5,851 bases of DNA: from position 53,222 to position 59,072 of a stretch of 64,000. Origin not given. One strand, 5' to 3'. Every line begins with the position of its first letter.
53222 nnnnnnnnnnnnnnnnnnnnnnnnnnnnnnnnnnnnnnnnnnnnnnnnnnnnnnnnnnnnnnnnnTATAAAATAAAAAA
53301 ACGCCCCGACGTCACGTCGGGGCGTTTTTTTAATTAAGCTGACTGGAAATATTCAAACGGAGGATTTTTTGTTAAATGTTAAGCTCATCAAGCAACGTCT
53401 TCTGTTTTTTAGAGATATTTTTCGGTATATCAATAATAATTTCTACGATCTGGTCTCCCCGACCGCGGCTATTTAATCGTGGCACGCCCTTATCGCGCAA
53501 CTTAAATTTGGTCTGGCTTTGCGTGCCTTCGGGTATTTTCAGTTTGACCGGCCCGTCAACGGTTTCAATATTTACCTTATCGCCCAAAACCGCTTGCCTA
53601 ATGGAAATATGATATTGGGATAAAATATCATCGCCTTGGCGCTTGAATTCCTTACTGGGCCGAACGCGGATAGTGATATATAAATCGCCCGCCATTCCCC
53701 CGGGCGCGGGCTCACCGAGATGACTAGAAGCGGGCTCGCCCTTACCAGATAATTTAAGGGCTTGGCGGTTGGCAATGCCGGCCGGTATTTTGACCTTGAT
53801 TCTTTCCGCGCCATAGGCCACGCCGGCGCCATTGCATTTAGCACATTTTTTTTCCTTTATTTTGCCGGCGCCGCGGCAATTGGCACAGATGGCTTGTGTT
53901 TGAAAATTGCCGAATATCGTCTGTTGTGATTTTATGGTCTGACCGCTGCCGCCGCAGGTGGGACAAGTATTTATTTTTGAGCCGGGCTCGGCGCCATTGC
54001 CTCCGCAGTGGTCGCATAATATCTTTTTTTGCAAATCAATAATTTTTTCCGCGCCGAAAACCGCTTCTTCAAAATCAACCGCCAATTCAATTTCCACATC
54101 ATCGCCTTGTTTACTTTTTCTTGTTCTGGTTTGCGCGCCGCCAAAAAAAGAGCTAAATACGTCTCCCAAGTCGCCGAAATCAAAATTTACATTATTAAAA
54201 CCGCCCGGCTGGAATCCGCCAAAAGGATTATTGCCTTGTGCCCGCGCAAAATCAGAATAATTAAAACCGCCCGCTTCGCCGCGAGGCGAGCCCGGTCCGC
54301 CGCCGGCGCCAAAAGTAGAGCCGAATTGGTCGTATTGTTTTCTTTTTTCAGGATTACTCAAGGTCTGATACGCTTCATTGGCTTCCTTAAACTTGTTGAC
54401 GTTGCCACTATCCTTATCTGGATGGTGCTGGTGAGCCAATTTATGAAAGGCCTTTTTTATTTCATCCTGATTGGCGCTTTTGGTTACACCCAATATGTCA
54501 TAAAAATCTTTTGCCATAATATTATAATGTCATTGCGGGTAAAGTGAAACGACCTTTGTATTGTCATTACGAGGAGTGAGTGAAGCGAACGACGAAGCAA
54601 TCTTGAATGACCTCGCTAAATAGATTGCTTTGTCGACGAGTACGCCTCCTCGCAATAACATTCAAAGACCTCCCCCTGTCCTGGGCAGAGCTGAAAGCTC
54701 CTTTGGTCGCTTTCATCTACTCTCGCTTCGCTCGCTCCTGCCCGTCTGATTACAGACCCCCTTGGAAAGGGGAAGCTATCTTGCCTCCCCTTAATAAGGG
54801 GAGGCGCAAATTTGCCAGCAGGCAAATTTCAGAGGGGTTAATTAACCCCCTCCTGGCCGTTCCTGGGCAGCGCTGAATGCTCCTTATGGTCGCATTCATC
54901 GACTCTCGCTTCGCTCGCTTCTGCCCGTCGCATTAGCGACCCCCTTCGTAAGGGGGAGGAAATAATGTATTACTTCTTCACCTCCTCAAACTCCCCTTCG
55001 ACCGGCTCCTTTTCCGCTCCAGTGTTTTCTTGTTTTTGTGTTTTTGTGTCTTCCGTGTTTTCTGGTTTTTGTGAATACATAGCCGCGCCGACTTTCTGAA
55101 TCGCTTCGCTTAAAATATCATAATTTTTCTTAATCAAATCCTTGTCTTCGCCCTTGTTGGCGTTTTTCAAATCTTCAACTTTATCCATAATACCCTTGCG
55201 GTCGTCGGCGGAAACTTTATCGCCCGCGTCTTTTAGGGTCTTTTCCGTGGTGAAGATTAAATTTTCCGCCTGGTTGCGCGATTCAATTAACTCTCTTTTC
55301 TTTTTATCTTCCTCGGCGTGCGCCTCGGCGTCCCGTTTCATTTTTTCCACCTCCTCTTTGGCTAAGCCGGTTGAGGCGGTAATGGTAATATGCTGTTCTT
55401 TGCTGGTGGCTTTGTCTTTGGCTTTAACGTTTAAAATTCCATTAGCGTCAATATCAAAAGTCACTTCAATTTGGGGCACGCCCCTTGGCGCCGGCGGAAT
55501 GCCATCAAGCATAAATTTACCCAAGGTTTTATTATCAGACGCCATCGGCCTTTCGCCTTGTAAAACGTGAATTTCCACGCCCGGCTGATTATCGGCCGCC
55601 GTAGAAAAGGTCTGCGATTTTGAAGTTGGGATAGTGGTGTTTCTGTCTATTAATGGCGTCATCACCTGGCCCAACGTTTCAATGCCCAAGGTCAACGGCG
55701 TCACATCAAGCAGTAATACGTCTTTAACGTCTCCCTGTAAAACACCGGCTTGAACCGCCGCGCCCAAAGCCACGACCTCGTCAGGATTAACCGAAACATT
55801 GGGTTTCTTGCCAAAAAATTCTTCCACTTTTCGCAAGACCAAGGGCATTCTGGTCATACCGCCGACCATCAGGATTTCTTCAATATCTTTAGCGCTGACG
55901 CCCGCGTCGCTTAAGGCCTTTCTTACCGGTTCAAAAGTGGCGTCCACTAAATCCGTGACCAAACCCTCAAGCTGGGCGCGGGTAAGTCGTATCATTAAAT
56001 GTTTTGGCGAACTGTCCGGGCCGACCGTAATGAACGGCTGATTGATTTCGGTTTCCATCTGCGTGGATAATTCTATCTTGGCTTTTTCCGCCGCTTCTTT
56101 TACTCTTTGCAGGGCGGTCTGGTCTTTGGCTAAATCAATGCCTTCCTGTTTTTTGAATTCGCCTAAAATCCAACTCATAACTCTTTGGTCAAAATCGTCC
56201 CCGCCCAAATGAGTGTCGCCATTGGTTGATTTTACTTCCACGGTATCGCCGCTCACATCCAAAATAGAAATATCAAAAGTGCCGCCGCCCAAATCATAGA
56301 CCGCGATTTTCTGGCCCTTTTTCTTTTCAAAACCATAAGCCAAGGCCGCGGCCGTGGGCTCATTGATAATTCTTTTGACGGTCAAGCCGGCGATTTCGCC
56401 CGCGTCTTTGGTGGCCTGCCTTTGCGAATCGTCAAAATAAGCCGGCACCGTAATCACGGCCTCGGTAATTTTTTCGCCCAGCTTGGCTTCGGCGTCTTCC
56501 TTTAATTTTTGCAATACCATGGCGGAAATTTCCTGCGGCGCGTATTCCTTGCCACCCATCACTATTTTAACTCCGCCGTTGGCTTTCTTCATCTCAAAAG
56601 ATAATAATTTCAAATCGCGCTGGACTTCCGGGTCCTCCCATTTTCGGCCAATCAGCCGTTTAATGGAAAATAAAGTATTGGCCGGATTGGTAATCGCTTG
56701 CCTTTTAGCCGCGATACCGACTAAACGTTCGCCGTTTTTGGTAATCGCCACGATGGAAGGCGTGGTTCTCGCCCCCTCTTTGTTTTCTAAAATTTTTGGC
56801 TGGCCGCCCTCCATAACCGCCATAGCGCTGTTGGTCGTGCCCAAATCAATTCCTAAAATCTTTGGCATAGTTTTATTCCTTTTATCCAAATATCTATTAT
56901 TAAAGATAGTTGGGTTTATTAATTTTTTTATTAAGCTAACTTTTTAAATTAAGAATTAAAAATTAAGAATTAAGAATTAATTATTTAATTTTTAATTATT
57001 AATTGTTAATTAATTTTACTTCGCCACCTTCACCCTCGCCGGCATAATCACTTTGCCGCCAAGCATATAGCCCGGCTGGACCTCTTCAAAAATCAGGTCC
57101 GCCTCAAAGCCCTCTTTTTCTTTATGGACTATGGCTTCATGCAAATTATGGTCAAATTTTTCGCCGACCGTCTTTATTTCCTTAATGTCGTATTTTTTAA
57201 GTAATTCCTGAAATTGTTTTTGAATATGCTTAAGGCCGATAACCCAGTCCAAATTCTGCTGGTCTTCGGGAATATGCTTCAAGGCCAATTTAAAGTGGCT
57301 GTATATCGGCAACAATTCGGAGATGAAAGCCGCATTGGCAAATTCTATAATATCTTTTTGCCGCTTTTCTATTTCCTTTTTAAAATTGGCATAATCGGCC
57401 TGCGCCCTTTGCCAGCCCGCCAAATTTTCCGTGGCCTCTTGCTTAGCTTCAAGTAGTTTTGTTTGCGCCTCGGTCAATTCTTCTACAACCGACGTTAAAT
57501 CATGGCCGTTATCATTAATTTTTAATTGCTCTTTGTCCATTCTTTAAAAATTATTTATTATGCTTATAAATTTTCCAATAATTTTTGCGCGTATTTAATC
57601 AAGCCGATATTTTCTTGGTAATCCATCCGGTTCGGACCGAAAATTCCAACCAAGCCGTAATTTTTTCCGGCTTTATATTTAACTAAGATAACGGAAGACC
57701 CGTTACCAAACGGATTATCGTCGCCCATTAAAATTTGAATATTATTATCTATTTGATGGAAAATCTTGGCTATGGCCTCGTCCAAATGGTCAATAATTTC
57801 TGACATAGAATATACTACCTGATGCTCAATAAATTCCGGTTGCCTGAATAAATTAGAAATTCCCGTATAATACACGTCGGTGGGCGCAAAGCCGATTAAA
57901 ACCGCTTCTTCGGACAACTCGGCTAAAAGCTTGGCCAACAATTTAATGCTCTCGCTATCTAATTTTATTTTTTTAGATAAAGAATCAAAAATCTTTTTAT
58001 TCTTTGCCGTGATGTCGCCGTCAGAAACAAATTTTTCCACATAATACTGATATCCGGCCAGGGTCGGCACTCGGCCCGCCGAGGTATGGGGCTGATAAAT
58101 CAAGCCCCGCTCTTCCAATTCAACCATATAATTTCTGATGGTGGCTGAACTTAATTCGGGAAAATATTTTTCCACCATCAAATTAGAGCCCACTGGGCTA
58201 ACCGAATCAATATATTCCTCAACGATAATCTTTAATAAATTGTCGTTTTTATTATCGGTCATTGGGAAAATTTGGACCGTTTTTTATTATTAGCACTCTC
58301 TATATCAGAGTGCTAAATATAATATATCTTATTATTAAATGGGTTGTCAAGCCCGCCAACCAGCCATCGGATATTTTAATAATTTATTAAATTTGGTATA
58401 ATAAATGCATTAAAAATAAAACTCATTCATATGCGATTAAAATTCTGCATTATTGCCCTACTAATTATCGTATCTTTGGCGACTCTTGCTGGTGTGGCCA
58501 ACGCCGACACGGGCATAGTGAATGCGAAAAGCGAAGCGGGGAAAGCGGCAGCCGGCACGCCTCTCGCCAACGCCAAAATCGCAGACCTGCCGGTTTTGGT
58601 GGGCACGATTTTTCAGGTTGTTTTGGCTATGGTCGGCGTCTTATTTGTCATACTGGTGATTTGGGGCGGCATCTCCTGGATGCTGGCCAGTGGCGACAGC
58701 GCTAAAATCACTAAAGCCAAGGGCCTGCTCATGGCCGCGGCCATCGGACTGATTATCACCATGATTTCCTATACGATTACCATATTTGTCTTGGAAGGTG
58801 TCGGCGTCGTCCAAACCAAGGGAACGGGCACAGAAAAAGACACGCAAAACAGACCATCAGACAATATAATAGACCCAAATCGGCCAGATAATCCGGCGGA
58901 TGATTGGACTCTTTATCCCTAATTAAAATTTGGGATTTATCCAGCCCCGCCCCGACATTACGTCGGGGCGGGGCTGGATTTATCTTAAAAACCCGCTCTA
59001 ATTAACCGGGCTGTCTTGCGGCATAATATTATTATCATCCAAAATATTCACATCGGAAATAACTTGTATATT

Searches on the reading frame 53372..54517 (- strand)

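Call 56: search_protein_families(library=pfam, max_evalue=0.00001, proteins=[window:53372-54517:-])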
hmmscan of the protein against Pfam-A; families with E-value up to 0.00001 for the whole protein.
window:53372-54517:- (381 aa): 3 families
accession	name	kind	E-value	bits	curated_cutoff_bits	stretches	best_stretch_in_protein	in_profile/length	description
PF01556.23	DnaJ_C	-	1.5e-43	148.9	26.6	1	141-365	1-152/152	DnaJ C terminal domain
PF00226.36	DnaJ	-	3.5e-23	81.9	27.8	1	4-63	1-63/63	DnaJ domain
PF00684.25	DnaJ_CXXCXGXG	-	5.3e-16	59.1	32.7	1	168-232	1-65/65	DnaJ central domain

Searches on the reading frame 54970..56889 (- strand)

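Call 68: search_protein_families(library=pfam, max_evalue=0.00001, proteins=[window:54970-56889:-])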
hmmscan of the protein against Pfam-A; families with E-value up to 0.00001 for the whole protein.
window:54970-56889:- (639 aa): 2 families
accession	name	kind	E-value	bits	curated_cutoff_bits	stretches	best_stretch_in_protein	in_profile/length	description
PF00012.26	HSP70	-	3.1e-256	851.8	20.6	1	11-605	1-598/599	Hsp70 protein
PF06723.19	MreB_Mbl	-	1.9e-17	63.6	27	1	122-378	74-316/327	MreB/Mbl protein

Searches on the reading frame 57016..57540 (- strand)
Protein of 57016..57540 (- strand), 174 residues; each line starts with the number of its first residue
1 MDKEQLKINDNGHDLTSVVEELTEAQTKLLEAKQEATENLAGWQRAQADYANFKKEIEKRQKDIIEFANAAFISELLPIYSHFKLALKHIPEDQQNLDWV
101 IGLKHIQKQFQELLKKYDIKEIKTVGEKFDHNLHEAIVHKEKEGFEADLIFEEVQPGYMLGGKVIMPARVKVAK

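Call 68: search_protein_families(library=pfam, max_evalue=0.00001, proteins=[window:57016-57540:-])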
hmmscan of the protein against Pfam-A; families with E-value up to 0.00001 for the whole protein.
window:57016-57540:- (174 aa): 1 family
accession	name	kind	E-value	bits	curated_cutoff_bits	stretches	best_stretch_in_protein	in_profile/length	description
PF01025.24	GrpE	-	4.4e-40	137.5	25.8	1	19-174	10-165/165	GrpE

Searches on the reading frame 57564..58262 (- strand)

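Call 68: search_protein_families(library=pfam, max_evalue=0.00001, proteins=[window:57564-58262:-])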
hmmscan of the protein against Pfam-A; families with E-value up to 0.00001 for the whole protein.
window:57564-58262:- (232 aa): 1 family
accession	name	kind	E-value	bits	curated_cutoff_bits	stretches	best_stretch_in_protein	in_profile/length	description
PF01628.27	HrcA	-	8.9e-17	62.2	22.2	1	93-218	92-214/215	HrcA protein C terminal domain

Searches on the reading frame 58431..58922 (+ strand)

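Call 68: search_protein_families(library=pfam, max_evalue=0.00001, proteins=[window:58431-58922:+])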
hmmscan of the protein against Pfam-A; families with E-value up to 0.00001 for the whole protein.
window:58431-58922:+ (163 aa): 1 family
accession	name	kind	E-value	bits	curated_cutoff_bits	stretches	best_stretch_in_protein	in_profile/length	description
PF18895.5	T4SS_pilin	-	2e-06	28.2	26.6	1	57-117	9-68/71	Type IV secretion system pilin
